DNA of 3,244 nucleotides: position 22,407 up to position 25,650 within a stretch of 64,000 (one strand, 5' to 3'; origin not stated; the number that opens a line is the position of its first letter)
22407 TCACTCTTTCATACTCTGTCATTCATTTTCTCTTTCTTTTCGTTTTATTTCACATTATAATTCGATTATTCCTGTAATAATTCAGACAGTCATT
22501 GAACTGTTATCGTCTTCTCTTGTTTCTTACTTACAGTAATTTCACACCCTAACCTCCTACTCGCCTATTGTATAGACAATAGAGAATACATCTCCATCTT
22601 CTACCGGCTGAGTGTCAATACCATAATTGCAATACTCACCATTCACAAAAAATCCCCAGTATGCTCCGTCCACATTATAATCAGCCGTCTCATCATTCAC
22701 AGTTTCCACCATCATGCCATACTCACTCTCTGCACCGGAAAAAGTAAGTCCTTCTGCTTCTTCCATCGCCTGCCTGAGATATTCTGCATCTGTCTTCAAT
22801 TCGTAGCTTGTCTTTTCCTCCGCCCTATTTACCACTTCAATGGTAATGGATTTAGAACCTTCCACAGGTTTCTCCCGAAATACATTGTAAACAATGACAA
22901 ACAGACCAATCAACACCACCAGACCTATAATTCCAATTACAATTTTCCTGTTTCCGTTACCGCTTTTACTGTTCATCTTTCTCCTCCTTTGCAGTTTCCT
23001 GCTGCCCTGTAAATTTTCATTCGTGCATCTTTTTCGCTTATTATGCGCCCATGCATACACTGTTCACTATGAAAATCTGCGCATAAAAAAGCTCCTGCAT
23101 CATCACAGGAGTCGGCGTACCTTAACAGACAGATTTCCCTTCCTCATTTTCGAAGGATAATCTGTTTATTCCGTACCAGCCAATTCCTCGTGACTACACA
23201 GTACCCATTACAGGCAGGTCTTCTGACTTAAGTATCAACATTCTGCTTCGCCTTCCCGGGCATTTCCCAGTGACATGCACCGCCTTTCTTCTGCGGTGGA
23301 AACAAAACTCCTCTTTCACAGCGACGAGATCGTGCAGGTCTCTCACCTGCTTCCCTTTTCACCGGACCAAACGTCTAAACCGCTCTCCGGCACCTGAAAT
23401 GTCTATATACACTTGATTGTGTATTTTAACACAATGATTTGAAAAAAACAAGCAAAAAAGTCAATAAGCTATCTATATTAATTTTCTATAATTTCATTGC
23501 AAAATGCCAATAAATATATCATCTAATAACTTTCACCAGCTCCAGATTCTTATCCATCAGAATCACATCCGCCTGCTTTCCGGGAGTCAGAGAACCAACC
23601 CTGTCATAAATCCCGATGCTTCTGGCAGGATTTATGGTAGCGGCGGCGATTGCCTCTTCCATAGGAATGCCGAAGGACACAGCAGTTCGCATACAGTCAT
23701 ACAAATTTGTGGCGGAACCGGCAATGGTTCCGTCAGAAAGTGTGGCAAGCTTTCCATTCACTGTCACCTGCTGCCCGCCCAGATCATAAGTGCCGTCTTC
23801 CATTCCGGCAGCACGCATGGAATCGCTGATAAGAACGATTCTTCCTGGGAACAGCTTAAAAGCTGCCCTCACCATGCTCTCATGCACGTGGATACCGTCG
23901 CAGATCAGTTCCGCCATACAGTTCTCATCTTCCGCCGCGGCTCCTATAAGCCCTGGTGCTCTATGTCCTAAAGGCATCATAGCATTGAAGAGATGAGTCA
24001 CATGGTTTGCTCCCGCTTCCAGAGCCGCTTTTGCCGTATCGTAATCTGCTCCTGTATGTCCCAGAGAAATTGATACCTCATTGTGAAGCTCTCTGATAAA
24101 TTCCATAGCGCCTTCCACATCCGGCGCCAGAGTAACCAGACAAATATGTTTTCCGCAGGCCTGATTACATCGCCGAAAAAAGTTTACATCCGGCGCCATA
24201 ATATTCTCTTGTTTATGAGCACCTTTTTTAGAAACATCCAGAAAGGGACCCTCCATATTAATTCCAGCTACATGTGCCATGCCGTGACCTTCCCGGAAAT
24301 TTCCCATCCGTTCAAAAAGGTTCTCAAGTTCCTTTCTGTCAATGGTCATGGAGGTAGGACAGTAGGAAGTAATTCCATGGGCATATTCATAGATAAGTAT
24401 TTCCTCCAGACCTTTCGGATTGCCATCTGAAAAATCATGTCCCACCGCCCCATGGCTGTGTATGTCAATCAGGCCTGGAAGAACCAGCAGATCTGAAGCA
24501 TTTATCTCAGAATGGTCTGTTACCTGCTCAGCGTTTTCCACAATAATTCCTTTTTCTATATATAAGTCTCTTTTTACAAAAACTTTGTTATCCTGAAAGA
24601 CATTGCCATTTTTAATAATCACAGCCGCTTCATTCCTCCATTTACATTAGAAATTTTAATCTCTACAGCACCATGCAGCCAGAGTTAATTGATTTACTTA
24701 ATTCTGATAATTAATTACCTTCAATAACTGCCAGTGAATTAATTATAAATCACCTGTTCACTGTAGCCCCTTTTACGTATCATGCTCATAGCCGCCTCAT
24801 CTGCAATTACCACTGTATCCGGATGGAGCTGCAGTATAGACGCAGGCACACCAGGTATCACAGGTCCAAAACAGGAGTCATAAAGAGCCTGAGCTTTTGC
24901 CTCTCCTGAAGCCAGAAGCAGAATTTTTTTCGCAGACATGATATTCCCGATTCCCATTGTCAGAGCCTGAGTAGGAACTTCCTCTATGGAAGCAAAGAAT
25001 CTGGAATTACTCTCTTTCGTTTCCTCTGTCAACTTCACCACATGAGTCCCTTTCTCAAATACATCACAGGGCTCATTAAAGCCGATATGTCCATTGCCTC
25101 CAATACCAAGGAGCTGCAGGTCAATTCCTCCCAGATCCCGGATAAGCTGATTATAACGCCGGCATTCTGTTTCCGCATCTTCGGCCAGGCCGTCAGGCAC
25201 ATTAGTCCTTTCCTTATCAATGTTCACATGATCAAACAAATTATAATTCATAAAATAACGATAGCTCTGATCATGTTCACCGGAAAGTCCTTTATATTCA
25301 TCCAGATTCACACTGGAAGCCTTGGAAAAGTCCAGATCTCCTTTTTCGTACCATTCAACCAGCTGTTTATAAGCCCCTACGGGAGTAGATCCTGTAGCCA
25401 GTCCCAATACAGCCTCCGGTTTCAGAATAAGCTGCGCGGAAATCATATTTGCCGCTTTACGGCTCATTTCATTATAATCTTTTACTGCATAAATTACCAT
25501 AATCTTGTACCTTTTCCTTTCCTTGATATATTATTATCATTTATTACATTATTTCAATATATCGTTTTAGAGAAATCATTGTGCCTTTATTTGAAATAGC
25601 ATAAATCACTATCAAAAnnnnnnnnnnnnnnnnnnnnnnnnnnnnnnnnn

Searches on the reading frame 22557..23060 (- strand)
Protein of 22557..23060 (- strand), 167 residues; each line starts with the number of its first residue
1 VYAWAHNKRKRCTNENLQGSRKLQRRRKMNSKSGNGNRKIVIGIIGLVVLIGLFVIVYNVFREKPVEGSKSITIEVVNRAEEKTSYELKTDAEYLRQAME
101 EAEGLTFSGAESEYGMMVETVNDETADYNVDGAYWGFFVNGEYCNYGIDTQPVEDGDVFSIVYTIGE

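Call 3: search_protein_families(library=pfam, proteins=[window:22557-23060:-], max_evalue=0.01)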
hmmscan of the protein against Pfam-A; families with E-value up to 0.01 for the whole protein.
window:22557-23060:- (167 aa): 1 family
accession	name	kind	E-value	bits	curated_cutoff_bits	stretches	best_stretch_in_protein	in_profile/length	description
PF14478.12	DUF4430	-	1.8e-08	35.1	23.8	1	108-158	17-65/72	Domain of unknown function (DUF4430)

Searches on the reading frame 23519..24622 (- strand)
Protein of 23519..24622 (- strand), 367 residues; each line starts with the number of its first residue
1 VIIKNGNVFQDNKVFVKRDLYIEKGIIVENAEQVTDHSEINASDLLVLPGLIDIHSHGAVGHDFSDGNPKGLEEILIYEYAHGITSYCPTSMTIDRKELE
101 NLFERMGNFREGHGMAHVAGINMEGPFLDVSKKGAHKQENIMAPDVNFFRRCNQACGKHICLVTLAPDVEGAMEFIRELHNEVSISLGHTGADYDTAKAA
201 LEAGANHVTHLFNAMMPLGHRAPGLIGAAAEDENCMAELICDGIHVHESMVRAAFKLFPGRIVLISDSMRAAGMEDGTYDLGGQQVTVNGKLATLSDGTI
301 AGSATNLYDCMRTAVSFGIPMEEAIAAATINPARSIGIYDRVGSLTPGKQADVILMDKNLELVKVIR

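Call 3: search_protein_families(library=pfam, proteins=[window:23519-24622:-], max_evalue=0.01)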
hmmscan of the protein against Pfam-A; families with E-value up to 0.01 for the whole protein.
window:23519-24622:- (367 aa): 2 families
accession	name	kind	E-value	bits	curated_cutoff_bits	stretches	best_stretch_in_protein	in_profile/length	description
PF01979.26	Amidohydro_1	-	1.1e-21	78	25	1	46-358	1-320/345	Amidohydrolase family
PF07969.17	Amidohydro_3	-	7e-12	46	29.7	2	319-360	407-448/472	Amidohydrolase family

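Call 4: search_protein_families(library=ncbifam, proteins=[window:23519-24622:-], max_evalue=0.01)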
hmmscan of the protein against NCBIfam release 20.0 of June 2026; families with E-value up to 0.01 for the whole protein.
window:23519-24622:- (367 aa): 63 families (the best 25 are shown)
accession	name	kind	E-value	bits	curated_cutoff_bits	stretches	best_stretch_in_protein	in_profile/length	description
TIGR00221.1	nagA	equivalog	2.5e-88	296.6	225.65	1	3-366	7-376/380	N-acetylglucosamine-6-phosphate deacetylase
NF008371.0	PRK11170.1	equivalog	2.3e-59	201.2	483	1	4-366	5-373/382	N-acetylglucosamine-6-phosphate deacetylase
NF011990.0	PRK15446.2-6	subfamily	1.2e-16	60.4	233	2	319-364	326-371/390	alpha-D-ribose 1-methylphosphonate 5-triphosphate diphosphatase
NF006056.0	PRK08204.1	subfamily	1.1e-15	57.4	391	2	316-358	339-381/449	hypothetical protein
NF006689.0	PRK09237.1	equivalog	1.1e-15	57.1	371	2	300-358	280-337/383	amidohydrolase/deacetylase family metallohydrolase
NF009060.0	PRK12394.1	equivalog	4.5e-13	48.7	442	2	1-65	5-70/381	metallo-dependent hydrolase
NF011987.0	PRK15446.2-3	subfamily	3.1e-12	46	253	2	3-56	14-67/395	alpha-D-ribose 1-methylphosphonate 5-triphosphate diphosphatase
NF051886.1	XaaProDiPepCaul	equivalog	1.5e-11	44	500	2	310-358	327-375/398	Xaa-Pro dipeptidase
TIGR02318.1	phosphono_phnM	equivalog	1.7e-11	43.7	390.55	2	318-366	319-365/376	phosphonate metabolism protein PhnM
NF006549.0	PRK09045.1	equivalog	1.7e-11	43.5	540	1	318-357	340-379/444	TRZ/ATZ family hydrolase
NF004839.0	PRK06189.1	equivalog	4.8e-11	42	631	2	1-57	5-62/451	allantoinase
NF011989.0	PRK15446.2-5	equivalog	5.7e-11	41.8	565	2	304-363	307-365/385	alpha-D-ribose 1-methylphosphonate 5-triphosphate diphosphatase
TIGR02033.1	D-hydantoinase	equivalog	2.1e-10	40.1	393.25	1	2-57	2-59/454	dihydropyrimidinase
TIGR01975.1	isoAsp_dipep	equivalog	2.8e-10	39.9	331.25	1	301-366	305-370/389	beta-aspartyl-peptidase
TIGR01224.1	hutI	equivalog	5.7e-10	38.6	298.15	1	315-358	310-353/377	imidazolonepropionase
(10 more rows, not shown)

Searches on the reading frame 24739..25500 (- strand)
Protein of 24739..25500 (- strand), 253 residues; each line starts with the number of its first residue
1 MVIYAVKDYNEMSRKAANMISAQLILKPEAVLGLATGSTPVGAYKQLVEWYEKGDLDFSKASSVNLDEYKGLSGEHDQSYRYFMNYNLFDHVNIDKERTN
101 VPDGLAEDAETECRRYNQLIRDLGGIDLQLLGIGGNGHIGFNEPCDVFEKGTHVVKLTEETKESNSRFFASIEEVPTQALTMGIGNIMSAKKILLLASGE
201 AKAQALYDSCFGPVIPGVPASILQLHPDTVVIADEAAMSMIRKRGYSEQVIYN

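Call 3: search_protein_families(library=pfam, proteins=[window:24739-25500:-], max_evalue=0.01)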
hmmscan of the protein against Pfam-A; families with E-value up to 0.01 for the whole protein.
window:24739-25500:- (253 aa): 1 family
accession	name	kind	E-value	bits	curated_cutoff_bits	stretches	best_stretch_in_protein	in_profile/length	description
PF01182.26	Glucosamine_iso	-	2.7e-17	63.8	27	1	12-224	10-217/225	Glucosamine-6-phosphate isomerases/6-phosphogluconolactonase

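Call 4: search_protein_families(library=ncbifam, proteins=[window:24739-25500:-], max_evalue=0.01)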
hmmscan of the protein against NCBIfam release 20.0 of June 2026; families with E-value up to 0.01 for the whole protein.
window:24739-25500:- (253 aa): 8 families
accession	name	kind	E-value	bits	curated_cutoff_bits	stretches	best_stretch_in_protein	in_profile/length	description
NF001684.0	PRK00443.1-4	subfamily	1.3e-95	319.9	326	1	1-248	1-248/260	glucosamine-6-phosphate deaminase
TIGR00502.1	nagB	equivalog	3.6e-84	282.1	236.9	1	2-242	2-248/259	glucosamine-6-phosphate deaminase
NF001682.0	PRK00443.1-1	equivalog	3.2e-65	220.1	528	1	1-241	1-234/262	glucosamine-6-phosphate deaminase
NF002557.0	PRK02122.1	subfamily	8.3e-65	219.1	384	1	10-240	38-274/653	glucosamine-6-phosphate deaminase-like protein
NF001685.0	PRK00443.1-5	equivalog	2.2e-55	187.8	513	1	30-238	35-244/266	glucosamine-6-phosphate deaminase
NF007291.0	PRK09762.1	equivalog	1.1e-47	162.6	271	1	3-234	6-234/236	galactosamine-6-phosphate isomerase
NF009022.0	PRK12358.1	equivalog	1.1e-36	126.5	247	1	3-241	3-237/239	glucosamine-6-phosphate deaminase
TIGR01198.1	pgl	equivalog_domain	1.2e-15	57.8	124.45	1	22-238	22-231/234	6-phosphogluconolactonase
